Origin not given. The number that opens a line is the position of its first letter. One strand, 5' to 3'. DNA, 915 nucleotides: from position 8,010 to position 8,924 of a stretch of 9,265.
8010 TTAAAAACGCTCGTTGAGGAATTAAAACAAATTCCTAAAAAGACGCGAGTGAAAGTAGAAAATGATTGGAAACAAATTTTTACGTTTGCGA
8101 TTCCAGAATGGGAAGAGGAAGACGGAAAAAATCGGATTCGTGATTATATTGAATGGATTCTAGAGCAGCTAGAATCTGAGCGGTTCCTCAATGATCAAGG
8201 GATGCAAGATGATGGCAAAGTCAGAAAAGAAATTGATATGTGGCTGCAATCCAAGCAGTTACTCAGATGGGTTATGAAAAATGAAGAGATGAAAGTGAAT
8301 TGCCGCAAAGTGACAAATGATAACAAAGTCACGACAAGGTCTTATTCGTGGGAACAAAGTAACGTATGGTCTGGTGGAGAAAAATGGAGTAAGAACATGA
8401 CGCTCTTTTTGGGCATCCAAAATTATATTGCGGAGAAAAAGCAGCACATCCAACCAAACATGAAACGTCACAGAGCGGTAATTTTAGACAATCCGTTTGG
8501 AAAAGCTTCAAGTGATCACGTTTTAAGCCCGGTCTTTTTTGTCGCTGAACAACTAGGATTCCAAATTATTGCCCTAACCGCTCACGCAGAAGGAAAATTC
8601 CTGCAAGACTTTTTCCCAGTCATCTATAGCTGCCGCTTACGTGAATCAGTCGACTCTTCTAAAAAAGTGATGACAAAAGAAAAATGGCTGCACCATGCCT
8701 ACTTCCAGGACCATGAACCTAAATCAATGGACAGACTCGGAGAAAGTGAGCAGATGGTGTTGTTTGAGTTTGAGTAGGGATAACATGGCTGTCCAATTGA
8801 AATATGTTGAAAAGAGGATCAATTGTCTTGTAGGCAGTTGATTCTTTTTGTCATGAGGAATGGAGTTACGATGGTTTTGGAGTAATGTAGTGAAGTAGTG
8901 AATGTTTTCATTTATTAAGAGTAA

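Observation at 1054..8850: Compact jetD-first Toprim / kleisin-size / KITE-size / SMC cassette: a divergent Wadjet-like (MksBEFG-like) plasmid-restriction system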

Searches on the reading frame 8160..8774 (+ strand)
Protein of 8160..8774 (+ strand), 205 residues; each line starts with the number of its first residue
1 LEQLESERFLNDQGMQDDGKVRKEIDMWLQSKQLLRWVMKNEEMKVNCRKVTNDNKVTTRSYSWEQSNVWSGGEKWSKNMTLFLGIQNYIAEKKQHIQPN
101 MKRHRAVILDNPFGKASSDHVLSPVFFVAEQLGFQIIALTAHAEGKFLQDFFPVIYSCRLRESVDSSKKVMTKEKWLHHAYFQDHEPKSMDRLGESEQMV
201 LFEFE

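Call 50: search_protein_representatives(protein=window:8229-8774:+)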
Query: 182 residues. Proteins with E-value up to 0.001 (for the whole library): 503; up to 1e-10: 185; up to 1e-30: 124. The best 150 are listed.
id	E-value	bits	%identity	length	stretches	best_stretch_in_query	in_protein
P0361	5.4e-102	355.3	88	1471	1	1-180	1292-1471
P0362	1.1e-99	347.8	85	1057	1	1-179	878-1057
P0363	1.4e-94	331.1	81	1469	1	1-179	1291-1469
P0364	5.5e-91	319.4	77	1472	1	2-179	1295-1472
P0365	6.5e-90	315.9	76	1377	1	1-179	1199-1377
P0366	6.9e-90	315.9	79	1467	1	1-179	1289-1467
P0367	7.8e-88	309.2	76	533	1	2-179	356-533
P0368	1.7e-87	308.0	74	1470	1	2-180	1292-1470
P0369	3.9e-86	303.6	75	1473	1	2-180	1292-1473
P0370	8.8e-86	302.5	72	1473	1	2-179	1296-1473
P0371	1.5e-85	301.7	74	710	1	2-179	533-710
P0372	2.7e-84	297.7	76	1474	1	2-180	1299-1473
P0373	7.3e-83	293.0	73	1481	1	2-180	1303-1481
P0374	9.5e-83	292.6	73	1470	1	1-179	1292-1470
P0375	2.9e-82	291.0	70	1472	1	2-179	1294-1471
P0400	1.5e-72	259.4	66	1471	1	4-174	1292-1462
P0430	7.5e-63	227.8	59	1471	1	2-180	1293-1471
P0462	5.1e-57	208.8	53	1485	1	3-180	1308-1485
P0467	1.3e-55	204.3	53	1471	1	1-174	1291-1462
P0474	2.3e-51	190.4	59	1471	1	4-167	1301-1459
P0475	6.7e-50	185.6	48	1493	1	2-179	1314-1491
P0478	1.3e-45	171.6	47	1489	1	9-175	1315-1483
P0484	2.7e-32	128.3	50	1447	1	5-154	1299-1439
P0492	6.0e-19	84.8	41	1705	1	19-153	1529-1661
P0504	3.5e-15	72.5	36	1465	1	8-152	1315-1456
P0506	9.9e-15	71.0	36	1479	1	3-143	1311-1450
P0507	1.1e-14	70.9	36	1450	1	4-146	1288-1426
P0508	1.5e-14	70.4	36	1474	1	5-144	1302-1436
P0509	2.0e-14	70.0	37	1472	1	6-151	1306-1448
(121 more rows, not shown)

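Call 69: search_solved_structures(query=A5, max_evalue=10, show_alignments=4)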
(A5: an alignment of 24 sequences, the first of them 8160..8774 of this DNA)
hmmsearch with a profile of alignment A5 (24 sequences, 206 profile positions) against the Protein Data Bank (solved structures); distinct sequences matched with E-value up to 10: 0.

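Call 70: search_dna_similar(query=window:8160-8774:+, collection=plasmids, mode=protein, max_rows=30, max_evalue=0.001)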
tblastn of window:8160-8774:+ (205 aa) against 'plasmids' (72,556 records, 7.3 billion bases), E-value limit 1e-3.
Records with a match: 2; places in all: 2; records where one place covers at least 80% of the query: 1.
Best place of each record, by identity: <60% 2.
By first word of the organism name: Pontibacillus 1; Clostridium 1.
By predicted mobility (MOB-suite, as given by PLSDB): non-mobilizable 2.
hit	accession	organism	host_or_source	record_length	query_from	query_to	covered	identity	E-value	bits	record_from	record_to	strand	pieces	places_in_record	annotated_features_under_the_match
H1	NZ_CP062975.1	Pontibacillus sp. ALD_SL1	mangrove mud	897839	12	175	80%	36.1%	5e-22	100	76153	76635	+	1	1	hypothetical protein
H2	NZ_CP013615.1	Clostridium perfringens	canine,Pure culture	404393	25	176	74%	26.9%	2e-4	49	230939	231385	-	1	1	hypothetical protein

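Call 71: list_cluster_members(proteins=[P0462, P0475, P0478, P0484, P0504, P0506, P0507, P0508, P0509, P0492])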
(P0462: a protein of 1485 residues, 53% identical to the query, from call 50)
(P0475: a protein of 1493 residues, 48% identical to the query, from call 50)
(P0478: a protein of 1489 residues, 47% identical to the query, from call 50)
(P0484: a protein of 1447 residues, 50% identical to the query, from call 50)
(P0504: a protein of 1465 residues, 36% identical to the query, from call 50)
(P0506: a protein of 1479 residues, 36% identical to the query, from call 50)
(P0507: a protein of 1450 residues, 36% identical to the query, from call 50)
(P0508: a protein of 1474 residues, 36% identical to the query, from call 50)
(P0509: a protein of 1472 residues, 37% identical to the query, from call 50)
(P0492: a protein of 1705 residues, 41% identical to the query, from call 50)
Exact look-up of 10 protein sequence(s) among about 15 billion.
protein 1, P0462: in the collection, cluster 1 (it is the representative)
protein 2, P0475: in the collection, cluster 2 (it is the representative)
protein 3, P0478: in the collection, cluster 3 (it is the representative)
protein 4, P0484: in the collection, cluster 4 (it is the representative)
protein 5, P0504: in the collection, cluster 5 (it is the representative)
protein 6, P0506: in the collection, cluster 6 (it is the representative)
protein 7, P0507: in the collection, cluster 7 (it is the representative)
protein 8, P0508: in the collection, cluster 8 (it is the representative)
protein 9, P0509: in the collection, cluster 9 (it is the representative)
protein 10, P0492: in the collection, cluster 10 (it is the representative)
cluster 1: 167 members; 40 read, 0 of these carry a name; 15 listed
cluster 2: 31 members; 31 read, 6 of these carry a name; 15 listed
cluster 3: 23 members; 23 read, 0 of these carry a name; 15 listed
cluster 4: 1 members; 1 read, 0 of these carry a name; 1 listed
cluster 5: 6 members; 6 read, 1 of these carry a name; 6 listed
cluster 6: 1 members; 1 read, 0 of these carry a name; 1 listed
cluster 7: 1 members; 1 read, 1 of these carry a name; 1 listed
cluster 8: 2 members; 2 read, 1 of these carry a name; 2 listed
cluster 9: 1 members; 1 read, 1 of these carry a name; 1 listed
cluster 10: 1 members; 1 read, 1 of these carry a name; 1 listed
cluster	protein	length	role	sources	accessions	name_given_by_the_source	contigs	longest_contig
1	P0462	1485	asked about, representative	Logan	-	-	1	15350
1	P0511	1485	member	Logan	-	-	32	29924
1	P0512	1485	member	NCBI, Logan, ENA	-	-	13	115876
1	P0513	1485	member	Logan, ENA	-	-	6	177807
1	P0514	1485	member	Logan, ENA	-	-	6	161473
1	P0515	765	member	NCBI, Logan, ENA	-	-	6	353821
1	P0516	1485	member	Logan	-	-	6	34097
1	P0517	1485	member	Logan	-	-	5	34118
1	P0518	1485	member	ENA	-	-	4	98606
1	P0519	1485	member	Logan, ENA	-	-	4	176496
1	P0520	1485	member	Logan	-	-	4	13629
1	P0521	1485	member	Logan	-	-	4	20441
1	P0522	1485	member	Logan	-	-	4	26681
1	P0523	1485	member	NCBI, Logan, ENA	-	-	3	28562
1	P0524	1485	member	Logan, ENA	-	-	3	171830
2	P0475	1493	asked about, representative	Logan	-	-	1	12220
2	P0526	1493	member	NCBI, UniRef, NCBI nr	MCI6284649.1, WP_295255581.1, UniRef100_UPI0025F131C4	hypothetical protein [Selenomonas sp.] | hypothetical protein n=2 Tax=Selenomonas sp. TaxID=2053611 RepID=UPI0025F131C4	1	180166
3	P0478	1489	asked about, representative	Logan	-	-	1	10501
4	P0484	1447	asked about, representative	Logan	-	-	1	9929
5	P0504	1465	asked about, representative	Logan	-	-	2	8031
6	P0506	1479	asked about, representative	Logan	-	-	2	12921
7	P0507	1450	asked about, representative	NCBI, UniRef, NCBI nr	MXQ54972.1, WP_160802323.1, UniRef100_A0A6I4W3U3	hypothetical protein [Shimazuella alba] | DNA repair exonuclease SbcCD ATPase subunit n=1 Tax=Shimazuella alba TaxID=2690964 ...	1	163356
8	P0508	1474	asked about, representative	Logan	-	-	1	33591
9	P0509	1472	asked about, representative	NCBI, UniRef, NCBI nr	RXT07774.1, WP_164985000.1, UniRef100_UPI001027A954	hypothetical protein [Ammoniphilus sp. CFH 90114] | hypothetical protein n=1 Tax=Ammoniphilus sp. CFH 90114 TaxID=2493665 RepID=UPI001027A954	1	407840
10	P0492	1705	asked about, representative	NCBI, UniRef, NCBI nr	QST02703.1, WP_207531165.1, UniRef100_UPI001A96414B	hypothetical protein IMZ31_19330 (plasmid) [Pontibacillus sp. ALD_SL1] | hypothetical protein n=1 Tax=Pontibacillus sp. ALD_SL1 TaxID=2777185 RepID=UPI001A96414B | hypothetical protein [Pontibacillus sp. ALD_SL1]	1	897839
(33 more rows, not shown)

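Call 80: find_encoding_contigs(protein=P0509, flank=8000, max_places=2)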
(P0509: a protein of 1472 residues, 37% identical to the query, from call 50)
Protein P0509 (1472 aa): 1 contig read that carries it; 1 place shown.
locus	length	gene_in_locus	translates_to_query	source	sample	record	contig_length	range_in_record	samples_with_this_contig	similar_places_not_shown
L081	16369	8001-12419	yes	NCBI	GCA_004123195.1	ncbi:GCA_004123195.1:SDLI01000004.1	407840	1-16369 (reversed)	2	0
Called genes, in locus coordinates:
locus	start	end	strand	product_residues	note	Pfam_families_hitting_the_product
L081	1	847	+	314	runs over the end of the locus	PF19420:DDAH_eukar, PF02274:ADI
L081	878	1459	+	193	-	PF13560:HTH_31, PF01381:HTH_3, PF12844:HTH_19 (weak), PF07883:Cupin_2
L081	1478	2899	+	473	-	PF01979:Amidohydro_1, PF07969:Amidohydro_3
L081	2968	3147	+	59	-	-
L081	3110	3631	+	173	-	-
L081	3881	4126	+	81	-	PF04014:MazE_antitoxin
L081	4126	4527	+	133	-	PF02661:Fic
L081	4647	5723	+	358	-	PF09983:JetD_C (weak)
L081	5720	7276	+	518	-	-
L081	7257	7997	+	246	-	PF19539:DUF6063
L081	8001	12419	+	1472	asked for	-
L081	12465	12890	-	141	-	-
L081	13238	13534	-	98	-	-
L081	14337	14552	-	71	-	PF05016:ParE_toxin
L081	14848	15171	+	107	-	-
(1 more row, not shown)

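Call 81: find_encoding_contigs(protein=P0526, flank=8000, max_places=2)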
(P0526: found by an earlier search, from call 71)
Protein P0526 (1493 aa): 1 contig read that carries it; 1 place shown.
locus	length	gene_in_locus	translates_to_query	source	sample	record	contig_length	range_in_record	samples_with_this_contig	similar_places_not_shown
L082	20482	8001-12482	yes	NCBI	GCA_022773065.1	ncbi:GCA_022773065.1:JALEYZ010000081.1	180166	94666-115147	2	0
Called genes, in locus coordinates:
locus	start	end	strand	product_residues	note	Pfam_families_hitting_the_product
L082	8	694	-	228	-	PF00528:BPD_transp_1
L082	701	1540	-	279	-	PF00497:SBP_bac_3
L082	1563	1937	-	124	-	PF02579:Nitro_FeMo-Co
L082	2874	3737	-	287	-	PF04055:Radical_SAM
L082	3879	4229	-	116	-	PF10055:DUF2292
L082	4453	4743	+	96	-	-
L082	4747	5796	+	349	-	-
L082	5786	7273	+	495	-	-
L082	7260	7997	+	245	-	PF19539:DUF6063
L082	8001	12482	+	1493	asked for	-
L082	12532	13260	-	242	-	PF11967:RecO_N, PF02565:RecO_C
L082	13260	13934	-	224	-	PF04367:DUF502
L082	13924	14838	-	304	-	PF00009:GTP_EFTU, PF03193:RsgA_GTPase (faint), PF00350:Dynamin_N (weak), PF01926:MMR_HSR1, PF02421:FeoB_N, PF04548:AIG1 (weak), PF10662:PduV-EutP (weak), PF07650:KH_2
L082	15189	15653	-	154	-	PF02130:YbeY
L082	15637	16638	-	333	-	PF02562:PhoH, PF13245:AAA_19 (faint), PF13604:AAA_30 (weak)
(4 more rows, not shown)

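Call 82: get_annotated_region(hit=H2, flank=8000)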
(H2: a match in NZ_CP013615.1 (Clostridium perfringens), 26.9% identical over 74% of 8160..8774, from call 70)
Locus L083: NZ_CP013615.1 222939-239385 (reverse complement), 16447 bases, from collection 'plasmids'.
description: Clostridium perfringens strain JP838 plasmid pJFP838A, complete sequence
organism: Clostridium perfringens (NCBI taxid 1502)
taxonomy: Bacteria; Bacillota; Clostridia; Eubacteriales; Clostridiaceae; Clostridium; Clostridium perfringens
host: -; source: canine,Pure culture; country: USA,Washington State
typing (MOB-suite, as given by PLSDB): non-mobilizable
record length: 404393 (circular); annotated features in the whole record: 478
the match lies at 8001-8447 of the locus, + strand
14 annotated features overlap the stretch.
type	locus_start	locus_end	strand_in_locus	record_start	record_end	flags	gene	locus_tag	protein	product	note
CDS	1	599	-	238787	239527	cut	-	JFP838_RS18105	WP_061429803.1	hypothetical protein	-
CDS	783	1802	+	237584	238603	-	-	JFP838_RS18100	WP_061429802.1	Wadjet anti-phage system protein JetD domain-containing protein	-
CDS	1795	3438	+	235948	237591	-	-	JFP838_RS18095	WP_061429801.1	hypothetical protein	-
CDS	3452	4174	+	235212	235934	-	-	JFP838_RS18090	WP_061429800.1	DUF6063 family protein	-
CDS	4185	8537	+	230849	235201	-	-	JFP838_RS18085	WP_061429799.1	hypothetical protein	-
CDS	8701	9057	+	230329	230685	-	-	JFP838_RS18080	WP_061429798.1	hypothetical protein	-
CDS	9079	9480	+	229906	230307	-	-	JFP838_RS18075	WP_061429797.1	hypothetical protein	-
CDS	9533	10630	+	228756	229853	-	-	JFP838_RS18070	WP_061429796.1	hypothetical protein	-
CDS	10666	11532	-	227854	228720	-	-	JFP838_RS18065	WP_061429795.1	leucine-rich repeat domain-containing protein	-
CDS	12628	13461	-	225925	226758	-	-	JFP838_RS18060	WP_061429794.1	leucine-rich repeat domain-containing protein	-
CDS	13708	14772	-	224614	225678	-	-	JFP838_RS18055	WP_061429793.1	leucine-rich repeat domain-containing protein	-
CDS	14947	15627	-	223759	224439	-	-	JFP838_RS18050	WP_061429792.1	leucine-rich repeat domain-containing protein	-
CDS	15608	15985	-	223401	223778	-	-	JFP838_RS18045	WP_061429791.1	hypothetical protein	-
CDS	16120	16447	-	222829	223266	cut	-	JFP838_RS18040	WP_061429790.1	hypothetical protein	-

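Call 83: get_annotated_region(hit=H1, flank=8000)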
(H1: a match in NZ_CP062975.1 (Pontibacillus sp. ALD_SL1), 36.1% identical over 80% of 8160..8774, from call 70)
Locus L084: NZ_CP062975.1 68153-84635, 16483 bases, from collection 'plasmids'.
description: Pontibacillus sp. ALD_SL1 plasmid unnamed, complete sequence
organism: Pontibacillus sp. ALD_SL1 (NCBI taxid 2777185)
taxonomy: Bacteria; Bacillota; Bacilli; Bacillales; Bacillaceae; Pontibacillus; Pontibacillus sp. ALD SL1
host: -; source: mangrove mud; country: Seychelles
typing (MOB-suite, as given by PLSDB): non-mobilizable
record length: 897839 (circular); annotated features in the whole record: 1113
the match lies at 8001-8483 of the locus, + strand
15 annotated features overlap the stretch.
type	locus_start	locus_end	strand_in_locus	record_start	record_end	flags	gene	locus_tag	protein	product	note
CDS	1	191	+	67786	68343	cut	-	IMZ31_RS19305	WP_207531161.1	MerR family DNA-binding transcriptional regulator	GO:0006355 - regulation of DNA-templated transcription [Evidence IEA]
CDS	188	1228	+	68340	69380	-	-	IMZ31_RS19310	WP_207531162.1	Wadjet anti-phage system protein JetD domain-containing protein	-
CDS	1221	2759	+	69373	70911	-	-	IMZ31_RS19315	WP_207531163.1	hypothetical protein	-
CDS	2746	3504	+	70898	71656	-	-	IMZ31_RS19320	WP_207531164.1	DUF6063 family protein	-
CDS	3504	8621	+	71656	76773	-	-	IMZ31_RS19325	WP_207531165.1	hypothetical protein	-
CDS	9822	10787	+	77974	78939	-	-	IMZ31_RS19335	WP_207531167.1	DNA/RNA non-specific endonuclease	-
CDS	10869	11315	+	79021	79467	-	-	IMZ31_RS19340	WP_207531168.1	hypothetical protein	-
CDS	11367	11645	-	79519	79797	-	-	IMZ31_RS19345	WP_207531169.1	hypothetical protein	-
CDS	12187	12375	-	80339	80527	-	-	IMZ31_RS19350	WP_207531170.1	hypothetical protein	-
CDS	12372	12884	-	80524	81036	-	-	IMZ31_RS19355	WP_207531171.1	hypothetical protein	-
CDS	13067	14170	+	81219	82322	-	-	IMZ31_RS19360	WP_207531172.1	hypothetical protein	-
CDS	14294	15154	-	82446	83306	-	-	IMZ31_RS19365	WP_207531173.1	helix-turn-helix transcriptional regulator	-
CDS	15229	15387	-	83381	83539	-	-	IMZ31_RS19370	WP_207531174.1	hypothetical protein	-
CDS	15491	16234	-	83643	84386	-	-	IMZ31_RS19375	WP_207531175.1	hypothetical protein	-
CDS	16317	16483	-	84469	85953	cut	-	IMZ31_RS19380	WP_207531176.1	methyl-accepting chemotaxis protein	GO:0007165 - signal transduction [Evidence IEA]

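Call 85: search_protein_families(library=pfam, proteins=[window:8160-8774:+], max_evalue=10)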
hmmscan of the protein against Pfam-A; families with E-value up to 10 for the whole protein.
window:8160-8774:+ (205 aa): 1 family
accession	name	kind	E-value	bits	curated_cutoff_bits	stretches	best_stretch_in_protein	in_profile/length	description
PF13558.12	SbcC_Walker_B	-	0.01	16.5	27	1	63-119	26-79/90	SbcC/RAD50-like, Walker B motif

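Call 87: search_protein_families(library=pfam, alignment_id=A5, max_evalue=0.1)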
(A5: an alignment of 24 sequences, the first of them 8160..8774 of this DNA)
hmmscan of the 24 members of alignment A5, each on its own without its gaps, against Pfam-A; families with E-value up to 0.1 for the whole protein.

A. member 1, window:8160-8774:+ (205 aa): 1 family
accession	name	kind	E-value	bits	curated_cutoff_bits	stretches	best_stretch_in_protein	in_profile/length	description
PF13558.12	SbcC_Walker_B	-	0.01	16.5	27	1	63-119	26-79/90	SbcC/RAD50-like, Walker B motif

B. families by the number of members that match (of 24 scanned): 4 families
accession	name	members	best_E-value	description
PF13558.12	SbcC_Walker_B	16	0.00023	SbcC/RAD50-like, Walker B motif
PF25446.1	SH3_ISE2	1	0.041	ISE2, SH3 domain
PF18719.7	ArlS_N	1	0.05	ArlS sensor domain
PF03941.20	INCENP_ARK-bind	1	0.07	Inner centromere protein, ARK binding region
